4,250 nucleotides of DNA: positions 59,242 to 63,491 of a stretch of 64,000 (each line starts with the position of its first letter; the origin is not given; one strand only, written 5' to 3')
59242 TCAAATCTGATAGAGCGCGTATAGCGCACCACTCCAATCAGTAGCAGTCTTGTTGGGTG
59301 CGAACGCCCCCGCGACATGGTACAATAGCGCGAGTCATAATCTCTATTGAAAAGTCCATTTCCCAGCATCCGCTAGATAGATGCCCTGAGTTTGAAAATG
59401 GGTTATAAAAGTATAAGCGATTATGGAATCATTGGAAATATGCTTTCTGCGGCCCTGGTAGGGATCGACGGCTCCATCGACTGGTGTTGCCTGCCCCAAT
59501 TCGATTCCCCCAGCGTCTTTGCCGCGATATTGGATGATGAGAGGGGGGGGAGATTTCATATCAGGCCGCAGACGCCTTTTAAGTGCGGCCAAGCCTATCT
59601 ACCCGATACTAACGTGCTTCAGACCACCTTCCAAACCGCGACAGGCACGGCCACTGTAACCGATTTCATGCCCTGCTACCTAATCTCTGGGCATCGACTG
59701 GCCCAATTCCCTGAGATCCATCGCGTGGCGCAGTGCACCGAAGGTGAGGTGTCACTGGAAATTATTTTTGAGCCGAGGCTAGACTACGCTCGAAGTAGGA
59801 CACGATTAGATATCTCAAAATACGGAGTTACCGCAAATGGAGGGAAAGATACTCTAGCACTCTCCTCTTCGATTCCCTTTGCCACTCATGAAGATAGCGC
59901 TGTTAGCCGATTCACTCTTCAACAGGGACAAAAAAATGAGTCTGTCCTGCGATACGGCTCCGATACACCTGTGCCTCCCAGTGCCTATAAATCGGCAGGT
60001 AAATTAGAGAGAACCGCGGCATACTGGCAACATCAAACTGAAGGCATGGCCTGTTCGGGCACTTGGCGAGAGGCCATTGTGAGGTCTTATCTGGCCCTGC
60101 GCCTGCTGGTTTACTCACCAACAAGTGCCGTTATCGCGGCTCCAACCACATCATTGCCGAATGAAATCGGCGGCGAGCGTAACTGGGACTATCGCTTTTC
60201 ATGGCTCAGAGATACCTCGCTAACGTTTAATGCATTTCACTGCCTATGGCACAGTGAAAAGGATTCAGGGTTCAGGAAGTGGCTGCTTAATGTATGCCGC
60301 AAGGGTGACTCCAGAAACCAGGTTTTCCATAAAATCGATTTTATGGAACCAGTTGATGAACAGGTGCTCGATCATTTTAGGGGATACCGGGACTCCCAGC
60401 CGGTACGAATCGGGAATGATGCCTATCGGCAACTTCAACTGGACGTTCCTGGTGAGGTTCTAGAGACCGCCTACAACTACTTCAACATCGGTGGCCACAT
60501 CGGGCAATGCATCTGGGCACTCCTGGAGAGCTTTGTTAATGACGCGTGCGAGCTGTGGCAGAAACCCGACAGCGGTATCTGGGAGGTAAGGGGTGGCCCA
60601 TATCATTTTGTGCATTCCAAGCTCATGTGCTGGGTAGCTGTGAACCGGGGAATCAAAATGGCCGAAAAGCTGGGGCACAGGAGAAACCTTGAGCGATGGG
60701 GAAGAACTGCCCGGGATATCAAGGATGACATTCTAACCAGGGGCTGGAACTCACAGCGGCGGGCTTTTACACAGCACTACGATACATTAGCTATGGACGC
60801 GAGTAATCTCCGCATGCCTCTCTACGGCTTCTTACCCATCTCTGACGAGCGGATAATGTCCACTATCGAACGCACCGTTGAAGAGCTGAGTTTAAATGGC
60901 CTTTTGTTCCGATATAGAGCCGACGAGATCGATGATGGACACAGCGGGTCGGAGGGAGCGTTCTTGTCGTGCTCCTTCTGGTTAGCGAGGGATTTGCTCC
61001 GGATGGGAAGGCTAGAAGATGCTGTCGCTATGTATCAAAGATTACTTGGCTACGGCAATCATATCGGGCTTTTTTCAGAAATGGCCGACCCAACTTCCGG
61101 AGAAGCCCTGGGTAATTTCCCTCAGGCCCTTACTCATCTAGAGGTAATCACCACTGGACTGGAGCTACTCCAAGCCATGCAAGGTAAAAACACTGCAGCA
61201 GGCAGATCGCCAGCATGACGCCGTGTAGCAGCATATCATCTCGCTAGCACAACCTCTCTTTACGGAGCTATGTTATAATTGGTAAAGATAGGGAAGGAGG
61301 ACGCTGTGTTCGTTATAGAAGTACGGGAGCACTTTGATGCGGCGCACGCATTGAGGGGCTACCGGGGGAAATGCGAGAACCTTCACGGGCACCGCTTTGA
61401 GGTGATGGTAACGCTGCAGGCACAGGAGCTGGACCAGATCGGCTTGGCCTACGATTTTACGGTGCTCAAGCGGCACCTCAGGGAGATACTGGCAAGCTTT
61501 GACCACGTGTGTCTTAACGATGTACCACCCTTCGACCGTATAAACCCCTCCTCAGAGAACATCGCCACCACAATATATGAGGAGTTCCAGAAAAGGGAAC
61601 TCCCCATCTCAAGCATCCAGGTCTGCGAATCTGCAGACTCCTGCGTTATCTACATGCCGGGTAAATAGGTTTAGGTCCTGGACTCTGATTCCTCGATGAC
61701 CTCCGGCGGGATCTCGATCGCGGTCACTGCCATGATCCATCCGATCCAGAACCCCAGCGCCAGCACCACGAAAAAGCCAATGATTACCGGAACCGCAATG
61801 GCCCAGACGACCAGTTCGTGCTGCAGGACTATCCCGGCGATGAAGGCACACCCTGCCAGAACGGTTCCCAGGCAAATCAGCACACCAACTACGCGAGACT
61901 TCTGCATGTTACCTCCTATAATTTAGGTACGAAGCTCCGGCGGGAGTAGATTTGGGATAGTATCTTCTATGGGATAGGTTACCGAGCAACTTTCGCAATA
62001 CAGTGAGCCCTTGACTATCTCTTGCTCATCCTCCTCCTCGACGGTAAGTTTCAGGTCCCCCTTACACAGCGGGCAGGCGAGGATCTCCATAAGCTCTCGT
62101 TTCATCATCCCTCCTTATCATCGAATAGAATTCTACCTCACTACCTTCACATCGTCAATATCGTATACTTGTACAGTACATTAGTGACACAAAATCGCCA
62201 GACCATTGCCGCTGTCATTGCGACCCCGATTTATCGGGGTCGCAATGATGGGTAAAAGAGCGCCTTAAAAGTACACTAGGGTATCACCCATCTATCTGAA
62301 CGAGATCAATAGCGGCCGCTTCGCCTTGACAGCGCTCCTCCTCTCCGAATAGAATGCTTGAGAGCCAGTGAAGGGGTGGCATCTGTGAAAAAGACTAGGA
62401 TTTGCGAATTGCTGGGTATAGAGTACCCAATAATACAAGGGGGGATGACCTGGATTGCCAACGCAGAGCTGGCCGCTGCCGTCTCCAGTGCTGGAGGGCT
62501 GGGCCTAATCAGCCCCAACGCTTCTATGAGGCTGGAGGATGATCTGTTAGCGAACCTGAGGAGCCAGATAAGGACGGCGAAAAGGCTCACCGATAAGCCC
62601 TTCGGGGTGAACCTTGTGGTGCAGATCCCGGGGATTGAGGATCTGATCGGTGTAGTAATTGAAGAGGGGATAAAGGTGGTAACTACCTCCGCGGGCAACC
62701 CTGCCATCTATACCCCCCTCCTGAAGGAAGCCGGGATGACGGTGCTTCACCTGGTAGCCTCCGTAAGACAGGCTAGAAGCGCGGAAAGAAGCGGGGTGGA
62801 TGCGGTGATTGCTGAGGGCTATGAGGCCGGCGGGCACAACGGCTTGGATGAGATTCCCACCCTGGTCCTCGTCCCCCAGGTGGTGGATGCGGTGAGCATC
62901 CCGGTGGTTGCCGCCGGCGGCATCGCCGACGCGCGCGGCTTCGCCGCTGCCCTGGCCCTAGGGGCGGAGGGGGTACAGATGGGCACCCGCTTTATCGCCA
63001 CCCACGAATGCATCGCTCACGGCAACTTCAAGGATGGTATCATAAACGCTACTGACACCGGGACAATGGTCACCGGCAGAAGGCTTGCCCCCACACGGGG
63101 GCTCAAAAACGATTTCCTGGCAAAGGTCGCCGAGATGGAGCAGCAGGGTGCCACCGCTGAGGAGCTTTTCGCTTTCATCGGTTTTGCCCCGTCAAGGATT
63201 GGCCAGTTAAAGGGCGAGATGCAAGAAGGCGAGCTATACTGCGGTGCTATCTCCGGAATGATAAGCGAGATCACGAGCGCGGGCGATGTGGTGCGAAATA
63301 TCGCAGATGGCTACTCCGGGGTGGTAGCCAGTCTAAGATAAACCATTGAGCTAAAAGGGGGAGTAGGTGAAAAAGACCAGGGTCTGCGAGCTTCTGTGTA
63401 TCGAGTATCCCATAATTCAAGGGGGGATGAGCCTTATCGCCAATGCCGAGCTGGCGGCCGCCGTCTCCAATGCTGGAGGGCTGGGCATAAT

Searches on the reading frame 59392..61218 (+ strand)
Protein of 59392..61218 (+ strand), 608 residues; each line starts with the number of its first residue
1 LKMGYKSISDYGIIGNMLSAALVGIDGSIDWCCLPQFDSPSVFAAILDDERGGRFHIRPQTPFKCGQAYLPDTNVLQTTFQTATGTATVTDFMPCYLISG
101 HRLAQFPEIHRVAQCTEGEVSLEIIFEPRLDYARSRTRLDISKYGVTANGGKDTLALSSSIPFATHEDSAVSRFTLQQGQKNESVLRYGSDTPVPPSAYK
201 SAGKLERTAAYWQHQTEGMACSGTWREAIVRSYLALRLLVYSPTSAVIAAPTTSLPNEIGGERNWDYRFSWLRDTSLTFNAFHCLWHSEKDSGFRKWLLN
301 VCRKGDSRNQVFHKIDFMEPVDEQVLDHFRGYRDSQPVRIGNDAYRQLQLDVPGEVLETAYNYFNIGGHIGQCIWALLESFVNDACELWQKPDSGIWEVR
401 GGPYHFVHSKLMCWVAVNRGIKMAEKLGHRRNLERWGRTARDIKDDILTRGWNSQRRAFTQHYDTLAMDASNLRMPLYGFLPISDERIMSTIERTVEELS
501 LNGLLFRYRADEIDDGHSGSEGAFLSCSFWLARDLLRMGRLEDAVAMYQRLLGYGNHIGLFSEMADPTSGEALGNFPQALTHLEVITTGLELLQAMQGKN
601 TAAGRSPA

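Call 31: search_protein_families(library=pfam, proteins=[window:59392-61218:+], max_evalue=0.00001)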
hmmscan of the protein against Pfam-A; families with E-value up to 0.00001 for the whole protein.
window:59392-61218:+ (608 aa): 2 families
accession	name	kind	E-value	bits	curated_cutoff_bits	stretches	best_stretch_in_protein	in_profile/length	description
PF00723.27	Glyco_hydro_15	-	1.4e-59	202.5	22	1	226-589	4-426/427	Glycosyl hydrolases family 15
PF19291.4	TREH_N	-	5.3e-20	72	23.1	1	8-194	15-194/211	Trehalase-like, N-terminal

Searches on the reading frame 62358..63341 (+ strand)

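Call 32: search_protein_families(library=pfam, proteins=[window:62358-63341:+], max_evalue=0.00001)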
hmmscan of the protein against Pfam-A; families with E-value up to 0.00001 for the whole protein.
window:62358-63341:+ (327 aa): 2 families
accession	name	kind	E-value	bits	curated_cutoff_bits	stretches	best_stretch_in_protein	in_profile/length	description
PF03060.21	NMO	-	2.6e-68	231.3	28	1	13-316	2-329/331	Nitronate monooxygenase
PF00478.31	IMPDH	-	4.2e-12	46.2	25.6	1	168-312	195-332/345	IMP dehydrogenase / GMP reductase domain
